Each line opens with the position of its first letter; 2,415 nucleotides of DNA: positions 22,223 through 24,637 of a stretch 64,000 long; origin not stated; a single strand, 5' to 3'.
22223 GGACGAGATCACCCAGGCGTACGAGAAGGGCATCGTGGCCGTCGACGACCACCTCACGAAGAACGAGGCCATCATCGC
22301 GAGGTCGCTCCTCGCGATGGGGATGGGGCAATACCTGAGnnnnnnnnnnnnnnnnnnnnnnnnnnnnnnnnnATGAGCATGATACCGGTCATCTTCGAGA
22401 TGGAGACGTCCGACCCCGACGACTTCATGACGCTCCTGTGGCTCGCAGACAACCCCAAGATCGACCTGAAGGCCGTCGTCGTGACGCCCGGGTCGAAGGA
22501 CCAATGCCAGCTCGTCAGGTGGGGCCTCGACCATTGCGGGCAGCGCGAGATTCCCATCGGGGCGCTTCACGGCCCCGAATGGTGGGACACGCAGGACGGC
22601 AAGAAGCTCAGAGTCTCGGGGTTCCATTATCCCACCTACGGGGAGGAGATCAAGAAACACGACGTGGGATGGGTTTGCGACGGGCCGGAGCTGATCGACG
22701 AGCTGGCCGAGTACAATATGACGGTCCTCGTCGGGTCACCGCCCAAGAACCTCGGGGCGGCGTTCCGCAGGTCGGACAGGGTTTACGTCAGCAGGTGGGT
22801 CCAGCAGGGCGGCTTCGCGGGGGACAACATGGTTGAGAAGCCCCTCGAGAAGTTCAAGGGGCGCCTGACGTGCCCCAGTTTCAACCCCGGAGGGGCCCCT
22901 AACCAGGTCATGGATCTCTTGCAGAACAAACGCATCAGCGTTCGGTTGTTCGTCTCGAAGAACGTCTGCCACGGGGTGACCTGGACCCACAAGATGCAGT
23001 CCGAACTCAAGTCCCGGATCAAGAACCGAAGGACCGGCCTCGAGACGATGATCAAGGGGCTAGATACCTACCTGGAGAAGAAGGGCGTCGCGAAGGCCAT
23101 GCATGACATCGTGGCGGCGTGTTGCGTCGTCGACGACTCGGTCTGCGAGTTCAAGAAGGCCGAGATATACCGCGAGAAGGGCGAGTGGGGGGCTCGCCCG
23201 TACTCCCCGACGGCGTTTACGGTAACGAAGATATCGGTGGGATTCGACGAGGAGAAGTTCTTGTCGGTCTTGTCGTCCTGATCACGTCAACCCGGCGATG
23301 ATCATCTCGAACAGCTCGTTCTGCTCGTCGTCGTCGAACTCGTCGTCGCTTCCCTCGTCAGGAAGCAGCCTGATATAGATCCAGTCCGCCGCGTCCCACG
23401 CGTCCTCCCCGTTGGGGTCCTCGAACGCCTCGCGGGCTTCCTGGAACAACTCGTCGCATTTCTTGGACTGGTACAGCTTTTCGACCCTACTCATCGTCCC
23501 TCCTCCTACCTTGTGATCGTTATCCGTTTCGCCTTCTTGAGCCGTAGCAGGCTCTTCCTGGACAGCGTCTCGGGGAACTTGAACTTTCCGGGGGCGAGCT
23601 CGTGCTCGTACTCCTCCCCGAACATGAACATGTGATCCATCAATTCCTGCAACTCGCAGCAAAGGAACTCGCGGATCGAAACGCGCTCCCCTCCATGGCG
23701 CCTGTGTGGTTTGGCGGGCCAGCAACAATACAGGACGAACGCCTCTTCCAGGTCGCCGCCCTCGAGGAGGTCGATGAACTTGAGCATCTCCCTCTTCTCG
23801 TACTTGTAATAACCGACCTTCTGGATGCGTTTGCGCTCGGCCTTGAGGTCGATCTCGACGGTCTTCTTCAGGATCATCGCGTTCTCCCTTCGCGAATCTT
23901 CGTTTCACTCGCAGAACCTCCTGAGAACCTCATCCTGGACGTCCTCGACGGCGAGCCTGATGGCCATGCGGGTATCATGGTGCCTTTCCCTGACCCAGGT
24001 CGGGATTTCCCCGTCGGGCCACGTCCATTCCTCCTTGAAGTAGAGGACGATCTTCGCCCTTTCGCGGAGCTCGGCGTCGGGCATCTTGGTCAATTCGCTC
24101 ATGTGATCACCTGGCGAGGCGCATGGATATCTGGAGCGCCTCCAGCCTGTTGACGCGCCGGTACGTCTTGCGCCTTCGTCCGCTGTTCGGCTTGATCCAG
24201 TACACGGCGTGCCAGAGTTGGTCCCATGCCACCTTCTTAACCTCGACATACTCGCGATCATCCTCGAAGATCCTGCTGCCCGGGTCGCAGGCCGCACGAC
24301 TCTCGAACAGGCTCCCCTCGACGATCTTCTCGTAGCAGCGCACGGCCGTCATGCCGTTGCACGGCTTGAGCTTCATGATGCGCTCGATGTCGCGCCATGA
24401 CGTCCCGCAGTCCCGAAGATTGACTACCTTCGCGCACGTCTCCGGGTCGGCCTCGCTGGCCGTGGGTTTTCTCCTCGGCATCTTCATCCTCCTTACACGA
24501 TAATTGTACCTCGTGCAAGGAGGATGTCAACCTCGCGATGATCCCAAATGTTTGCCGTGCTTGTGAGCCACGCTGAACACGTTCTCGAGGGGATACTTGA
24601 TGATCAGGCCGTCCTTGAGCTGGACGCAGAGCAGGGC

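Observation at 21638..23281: SLOG (DprA/DUF2493-like) - small ORF - nucleoside hydrolase-like operon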

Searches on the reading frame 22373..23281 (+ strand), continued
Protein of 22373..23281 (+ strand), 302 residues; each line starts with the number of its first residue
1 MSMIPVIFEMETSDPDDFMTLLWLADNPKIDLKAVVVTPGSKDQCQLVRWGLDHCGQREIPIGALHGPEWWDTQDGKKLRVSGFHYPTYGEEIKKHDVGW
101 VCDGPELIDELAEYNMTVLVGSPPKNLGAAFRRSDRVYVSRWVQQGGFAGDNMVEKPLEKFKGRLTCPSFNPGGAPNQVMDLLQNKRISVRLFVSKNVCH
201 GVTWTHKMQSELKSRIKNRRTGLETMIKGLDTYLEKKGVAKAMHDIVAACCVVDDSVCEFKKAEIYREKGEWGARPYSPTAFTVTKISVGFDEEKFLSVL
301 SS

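Call 49: predict_structure(alignment_id=A2)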
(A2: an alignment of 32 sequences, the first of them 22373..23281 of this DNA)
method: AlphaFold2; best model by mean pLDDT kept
length: 302 residues; sequences in the alignment: 32
mean_pLDDT: 96.6   pTM: 0.94
mean pLDDT of the five models: 96.6, 96.1, 95.2, 94.0, 93.9
residues with pLDDT >= 90: 290; 70-90: 12; 50-70: 0; < 50: 0
segments of 3 or more residues with pLDDT < 50: none
pLDDT, mean of each block of 10 residues (from residue 1): 95 97 98 98 98 98 98 97 97 98 98 94 98 97 98 97 97 97 97 97 95 96 97 91 96 98 97 94 92 98 95
secondary structure, 60 per line:
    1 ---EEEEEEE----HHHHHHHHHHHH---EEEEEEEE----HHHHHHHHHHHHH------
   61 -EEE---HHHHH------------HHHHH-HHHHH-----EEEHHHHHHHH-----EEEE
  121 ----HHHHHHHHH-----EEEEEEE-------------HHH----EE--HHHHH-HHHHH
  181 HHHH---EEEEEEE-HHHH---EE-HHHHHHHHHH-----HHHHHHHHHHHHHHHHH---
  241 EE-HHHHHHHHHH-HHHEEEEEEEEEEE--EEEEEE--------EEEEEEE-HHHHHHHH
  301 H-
elements in order: E4-10 H15-26 E30-37 H42-54 E62-64 H68-72 H85-89 H91-95 E101-103 H104-111 E117-120 H125-133 E139-145 H170-174 H176-184 E188-194 H196-199 H206-215 H221-237 H244-253 E258-268 E271-276 E285-291 H293-301

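Call 52: fold_search(model_id=the predicted structure, library=pdb)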
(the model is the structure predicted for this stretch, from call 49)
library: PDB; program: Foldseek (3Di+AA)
matches with E <= 10: 1247; with E <= 0.001: 104
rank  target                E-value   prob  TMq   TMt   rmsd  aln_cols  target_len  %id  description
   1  6zk1_B                6.3e-16  1.00  0.71  0.68   5.3       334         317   17  Plant nucleoside hydrolase - ZmNRh2b enzyme (released 2022-01-12)
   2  6zk3_A                5.0e-15  1.00  0.70  0.67   5.5       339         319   17  Plant nucleoside hydrolase - ZmNRh2b in complex with ribose (released 2022-01-12)
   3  6zk1_A                7.2e-15  1.00  0.68  0.65   5.6       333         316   17  Plant nucleoside hydrolase - ZmNRh2b enzyme (released 2022-01-12)
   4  6zk3_B                1.3e-14  1.00  0.71  0.68   5.3       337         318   17  Plant nucleoside hydrolase - ZmNRh2b in complex with ribose (released 2022-01-12)
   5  4kpn_A                1.3e-14  1.00  0.66  0.63   6.7       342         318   19  Plant nucleoside hydrolase - PpNRh1 enzyme (released 2013-11-27)
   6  1ezr_A                1.9e-14  1.00  0.69  0.67   6.1       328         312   18  CRYSTAL STRUCTURE OF NUCLEOSIDE HYDROLASE FROM LEISHMANIA MAJOR (released 2000-05-24)
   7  8ctm_B                2.4e-14  1.00  0.71  0.70   5.3       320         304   19  Crystal structure of the nucleoside hydrolase from Leishmania donovani. (released 2023-06-28)
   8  8ctm_A                3.3e-14  1.00  0.69  0.69   5.1       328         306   19  Crystal structure of the nucleoside hydrolase from Leishmania donovani. (released 2023-06-28)
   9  6ba0_C                9.3e-14  1.00  0.70  0.70   5.2       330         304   17  Pyrimidine-specific Ribonucleoside Hydrolase from Gardnerella vaginalis (released 2018-10-17)
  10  5tsq                  1.2e-13  1.00  0.68  0.66   5.6       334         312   16  Crystal structure of IUnH from Leishmania braziliensis in complex with D-Ribose (released 2016-12-14)
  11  6ba0_A                1.4e-13  1.00  0.68  0.66   6.5       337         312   17  Pyrimidine-specific Ribonucleoside Hydrolase from Gardnerella vaginalis (released 2018-10-17)
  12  1mas_A                1.7e-13  1.00  0.64  0.63   7.8       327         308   18  PURINE NUCLEOSIDE HYDROLASE (released 1996-08-17)
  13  8ctm_D                1.9e-13  1.00  0.67  0.66   6.8       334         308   18  Crystal structure of the nucleoside hydrolase from Leishmania donovani. (released 2023-06-28)
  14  8ctm_C                2.3e-13  1.00  0.67  0.67   6.3       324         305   18  Crystal structure of the nucleoside hydrolase from Leishmania donovani. (released 2023-06-28)
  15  1yoe                  3.8e-13  1.00  0.67  0.67   6.6       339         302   15  Crystal structure of a the E. coli pyrimidine nucleoside hydrolase YbeK with bound ribose (released 2006-01-17)
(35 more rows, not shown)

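Call 58: search_protein_families(library=pfam, alignment_id=A3, max_evalue=0.0001)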
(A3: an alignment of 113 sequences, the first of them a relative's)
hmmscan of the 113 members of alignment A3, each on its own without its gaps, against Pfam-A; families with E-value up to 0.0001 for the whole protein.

A. member 1, L005:5929-7488:+ (519 aa): 3 families
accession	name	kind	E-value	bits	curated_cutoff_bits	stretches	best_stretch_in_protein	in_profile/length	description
PF00644.27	PARP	-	5e-16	59.2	26.7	1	337-491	10-175/199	Poly(ADP-ribose) polymerase catalytic domain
PF02877.19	PARP_reg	-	5.5e-12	46.4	26.8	1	193-302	21-120/135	Poly(ADP-ribose) polymerase, regulatory domain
PF05406.20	WGR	-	9.4e-08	32.5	22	1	21-93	3-67/79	WGR domain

B. families by the number of members that match (of 113 scanned): 46 families (the first 25 are shown)
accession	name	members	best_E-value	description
PF13704.12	Glyco_tranf_2_4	2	3.9e-09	Glycosyl transferase family 2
PF00535.33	Glycos_transf_2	2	4.6e-06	Glycosyl transferase family 2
PF02719.21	Polysacc_synt_2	1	1.3e-112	Polysaccharide biosynthesis protein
PF03747.19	ADP_ribosyl_GH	1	6.5e-52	ADP-ribosylglycohydrolase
PF01391.23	Collagen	1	1.8e-45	Collagen triple helix repeat (20 copies)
PF18299.6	R2K_2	1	2.4e-34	ATP-grasp domain, R2K clade family 2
PF09414.15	RNA_ligase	1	5e-31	RNA ligase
PF02739.22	5_3_exonuc_N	1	7.7e-26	5'-3' exonuclease, N-terminal resolvase-like domain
PF00580.27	UvrD-helicase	1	6.6e-25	UvrD/REP helicase N-terminal domain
PF00675.25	Peptidase_M16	1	9.8e-25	Insulinase (Peptidase family M16)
PF00004.35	AAA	1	1.3e-23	ATPase family associated with various cellular activities (AAA)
PF14243.11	R2K_3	1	1.5e-23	ATP-grasp domain, R2K clade family 3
PF01370.27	Epimerase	1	4.2e-22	NAD dependent epimerase/dehydratase family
PF00929.31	RNase_T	1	1.3e-21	Exonuclease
PF05193.26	Peptidase_M16_C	1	5e-18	Peptidase M16 inactive domain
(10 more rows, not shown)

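Call 65: search_protein_families(library=padloc, proteins=[window:22373-23281:+], max_evalue=0.01)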
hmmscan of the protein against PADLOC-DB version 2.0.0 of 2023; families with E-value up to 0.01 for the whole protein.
window:22373-23281:+ (302 aa): 0 families

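Call 70: search_solved_structures(query=A2, max_evalue=0.01, show_alignments=3)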
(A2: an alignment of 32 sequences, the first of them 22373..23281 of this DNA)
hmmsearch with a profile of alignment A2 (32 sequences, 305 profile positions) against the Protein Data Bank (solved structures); distinct sequences matched with E-value up to 0.01: 9.
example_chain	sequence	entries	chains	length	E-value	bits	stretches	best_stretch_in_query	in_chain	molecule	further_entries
1mas_A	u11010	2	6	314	1.6e-05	27.5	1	15-271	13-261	INOSINE-URIDINE NUCLEOSIDE N-RIBOHYDROLASE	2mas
1q8f_A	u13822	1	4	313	0.00012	24.6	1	5-152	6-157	Pyrimidine nucleoside hydrolase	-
3mkm_A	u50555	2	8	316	0.00012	24.5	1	5-152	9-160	Putative uncharacterized protein YeiK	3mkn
3b9x_A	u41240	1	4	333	0.00014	24.3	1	5-152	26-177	Pyrimidine-specific ribonucleoside hydrolase rihB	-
2c40_A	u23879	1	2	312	0.00043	22.7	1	12-148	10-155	INOSINE-URIDINE PREFERRING NUCLEOSIDE HYDROLASE FAMILY PROTEIN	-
8ctm_A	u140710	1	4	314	0.0025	20.2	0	15-271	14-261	Inosine-uridine preferring nucleoside hydrolase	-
6ba1_A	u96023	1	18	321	0.0033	19.8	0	2-146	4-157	Inosine-uridine preferring nucleoside hydrolase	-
6zk1_A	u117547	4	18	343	0.0054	19.1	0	14-154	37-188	Pyrimidine-specific ribonucleoside hydrolase rihA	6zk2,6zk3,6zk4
5tsq_A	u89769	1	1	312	0.0075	18.7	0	222-271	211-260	IUnH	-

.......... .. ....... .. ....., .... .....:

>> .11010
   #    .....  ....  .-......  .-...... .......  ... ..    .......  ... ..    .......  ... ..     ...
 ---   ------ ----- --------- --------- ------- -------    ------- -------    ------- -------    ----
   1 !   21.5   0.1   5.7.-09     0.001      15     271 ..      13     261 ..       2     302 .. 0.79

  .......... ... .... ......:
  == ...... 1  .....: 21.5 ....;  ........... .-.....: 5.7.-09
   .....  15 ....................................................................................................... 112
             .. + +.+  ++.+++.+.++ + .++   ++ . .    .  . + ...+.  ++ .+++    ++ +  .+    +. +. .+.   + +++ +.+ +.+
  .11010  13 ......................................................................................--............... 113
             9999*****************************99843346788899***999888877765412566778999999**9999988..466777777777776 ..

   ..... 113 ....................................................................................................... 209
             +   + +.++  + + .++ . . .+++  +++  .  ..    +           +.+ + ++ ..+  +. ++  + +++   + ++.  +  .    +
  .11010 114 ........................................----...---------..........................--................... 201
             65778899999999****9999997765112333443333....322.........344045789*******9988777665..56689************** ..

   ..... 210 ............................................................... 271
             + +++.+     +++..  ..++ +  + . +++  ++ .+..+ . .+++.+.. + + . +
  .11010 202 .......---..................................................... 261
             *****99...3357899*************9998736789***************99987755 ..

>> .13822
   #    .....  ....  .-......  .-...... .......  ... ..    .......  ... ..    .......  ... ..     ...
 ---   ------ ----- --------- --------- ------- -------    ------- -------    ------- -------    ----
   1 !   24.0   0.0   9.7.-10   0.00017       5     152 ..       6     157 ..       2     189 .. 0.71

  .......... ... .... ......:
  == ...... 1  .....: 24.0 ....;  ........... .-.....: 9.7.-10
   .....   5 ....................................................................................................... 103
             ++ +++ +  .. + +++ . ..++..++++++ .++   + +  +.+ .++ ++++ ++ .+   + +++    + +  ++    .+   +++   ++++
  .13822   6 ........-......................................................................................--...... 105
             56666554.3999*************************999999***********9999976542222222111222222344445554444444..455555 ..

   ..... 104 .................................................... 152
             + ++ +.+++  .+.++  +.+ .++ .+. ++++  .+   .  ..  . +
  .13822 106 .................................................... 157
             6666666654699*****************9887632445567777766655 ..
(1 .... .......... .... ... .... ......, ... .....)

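Call 77: find_related_loci(query=A2, collection=genome_contigs, flank=5000)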
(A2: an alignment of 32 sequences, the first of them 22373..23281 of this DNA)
Query A2 (302 aa) in genome_contigs; peptide patterns used: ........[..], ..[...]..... (x = any residue, [..] = any of these).
218 stretches matched a pattern; 152 encode a relative of the query (tblastn E <= 1e-3); the best 80 are kept; 80 distinct loci.
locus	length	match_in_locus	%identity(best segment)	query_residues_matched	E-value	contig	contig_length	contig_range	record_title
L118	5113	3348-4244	64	2-301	2e-132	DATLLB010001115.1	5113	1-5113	MAG TPA_asm: Enhygromyxa sp. isolate SMAG_U13737 k141_901050, whole genome shotgun sequence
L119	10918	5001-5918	62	1-301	8e-131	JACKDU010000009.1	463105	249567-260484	MAG: Myxococcales bacterium isolate HK-STAS-MYXO-15 HK-STAS-MYXO-15_9, whole genome shotgun sequence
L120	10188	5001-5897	63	3-301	9e-126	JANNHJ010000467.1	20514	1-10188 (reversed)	MAG: Myxococcales bacterium isolate SOY_6_C_metabat_27 SOY_6_C_k141_4550067, whole genome shotgun sequence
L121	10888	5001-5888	63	6-301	2e-125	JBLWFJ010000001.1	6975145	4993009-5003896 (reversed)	Nannocystaceae bacterium ST9 contig_1_pilon, whole genome shotgun sequence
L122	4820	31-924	63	3-300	8e-126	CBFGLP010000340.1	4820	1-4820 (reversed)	MAG TPA_asm: uncultured Myxococcales bacterium isolate SRR25737861_metabat2_1 genome assembly, contig: ERZ27251247.17922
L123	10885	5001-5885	63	6-300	6e-125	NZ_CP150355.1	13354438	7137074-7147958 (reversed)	Sorangium sp. So ce1000 chromosome, complete genome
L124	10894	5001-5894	62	3-300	6e-124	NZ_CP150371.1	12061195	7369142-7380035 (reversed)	Sorangium sp. So ce176 chromosome, complete genome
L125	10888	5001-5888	62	6-301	5e-123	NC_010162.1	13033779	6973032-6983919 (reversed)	Sorangium cellulosum So ce56, complete sequence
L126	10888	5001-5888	62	6-301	1e-122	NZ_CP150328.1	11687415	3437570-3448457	Sorangium sp. So ce315 chromosome, complete genome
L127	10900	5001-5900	60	2-301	9e-121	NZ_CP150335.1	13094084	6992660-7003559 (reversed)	Sorangium sp. So ce375 chromosome, complete genome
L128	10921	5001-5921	57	1-301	2e-117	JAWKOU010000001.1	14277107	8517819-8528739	MAG: Caldilineaceae bacterium isolate BC1.69 BC1.69.fa-1, whole genome shotgun sequence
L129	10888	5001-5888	62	6-301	1e-122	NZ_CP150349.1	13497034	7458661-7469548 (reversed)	Sorangium sp. So ce726 chromosome, complete genome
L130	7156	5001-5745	56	2-301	1e-70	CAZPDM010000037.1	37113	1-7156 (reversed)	MAG TPA_asm: uncultured Planctomycetota bacterium isolate binchicken_co22_255 genome assembly, contig: NODE_1192_length_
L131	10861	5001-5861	41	4-300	9e-68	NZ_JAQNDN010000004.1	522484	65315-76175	Nannocystis radixulma strain NCELM 000010Farrow, whole genome shotgun sequence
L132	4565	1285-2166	41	1-302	1e-65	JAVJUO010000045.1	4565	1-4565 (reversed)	MAG: Coleofasciculus sp. C1-SOL-03 k141_25300, whole genome shotgun sequence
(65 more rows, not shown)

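Call 98: fold_search(model_id=the predicted structure, library=viral)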
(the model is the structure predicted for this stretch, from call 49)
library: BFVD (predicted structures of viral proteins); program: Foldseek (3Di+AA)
matches with E <= 10: 438; with E <= 0.001: 8
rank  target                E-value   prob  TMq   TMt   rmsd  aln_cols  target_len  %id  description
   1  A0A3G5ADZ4            3.6e-11  1.00  0.61  0.53   7.0       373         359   15  Nucleoside hydrolase [Satyrvirus sp.]
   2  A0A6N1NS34            4.5e-08  1.00  0.66  0.43   6.9       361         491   13  Inosine/uridine-preferring nucleoside hydrolase domain-containing protein [Tupanvirus soda lake]
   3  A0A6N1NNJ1            1.5e-06  1.00  0.55  0.47   8.0       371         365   10  Putative orfan [Tupanvirus soda lake]
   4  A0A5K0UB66            4.4e-05  1.00  0.57  0.46  11.9       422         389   10  Uncharacterized protein [Yasminevirus sp. GU-2018]
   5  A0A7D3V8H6            6.0e-05  1.00  0.58  0.57   6.0       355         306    9  Uncharacterized protein [Fadolivirus FV1/VV64]
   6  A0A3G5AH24            6.0e-05  1.00  0.47  0.45  12.0       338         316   12  Uncharacterized protein [Sylvanvirus sp.]
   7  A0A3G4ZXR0            8.6e-05  1.00  0.48  0.49   8.4       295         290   12  Uncharacterized protein [Edafosvirus sp.]
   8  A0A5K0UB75            1.1e-04  1.00  0.48  0.37  10.7       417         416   13  Putative Dynactin subunit 4 [Yasminevirus sp. GU-2018]
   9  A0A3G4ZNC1            6.5e-03  0.98  0.48  0.26   8.4       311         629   11  Uncharacterized protein [Terrestrivirus sp.]
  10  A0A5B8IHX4            8.4e-02  0.13  0.28  0.17  15.5       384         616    9  GDP-mannose 4,6 dehydratase [Mimiviridae sp. ChoanoV1]
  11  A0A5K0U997            1.4e-01  0.08  0.20  0.06  17.8       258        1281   12  Phospholipid/glycerol acyltransferase domain-containing protein [Yasminevirus sp. GU-2018]
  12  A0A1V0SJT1            1.9e-01  0.09  0.25  0.21  14.2       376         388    8  DUF1152 domain-containing protein [Klosneuvirus KNV1]
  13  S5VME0                2.1e-01  0.04  0.14  0.15  19.0       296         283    9  DHH superfamily pPhosphohydrolase [Pseudomonas phage PaBG]
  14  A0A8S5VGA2            2.2e-01  0.06  0.16  0.13  16.5       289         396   13  Fe-S oxidoreductase [Myoviridae sp. ctkfK18]
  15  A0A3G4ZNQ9            2.2e-01  0.04  0.10  0.11  12.9       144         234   15  CD-NTase-associated protein 12/Pycsar effector protein TIR domain-containing protein [Terrestrivirus sp.]
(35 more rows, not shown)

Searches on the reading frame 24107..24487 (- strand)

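Call 9: search_protein_families(library=pfam, proteins=[window:24107-24487:-], max_evalue=0.01)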
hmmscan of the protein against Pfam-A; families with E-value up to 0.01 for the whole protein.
window:24107-24487:- (126 aa): 1 family
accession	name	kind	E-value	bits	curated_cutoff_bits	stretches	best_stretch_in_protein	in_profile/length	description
PF03463.20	eRF1_1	-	0.0097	16.3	23.8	0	76-117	11-52/123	eRF1 domain 1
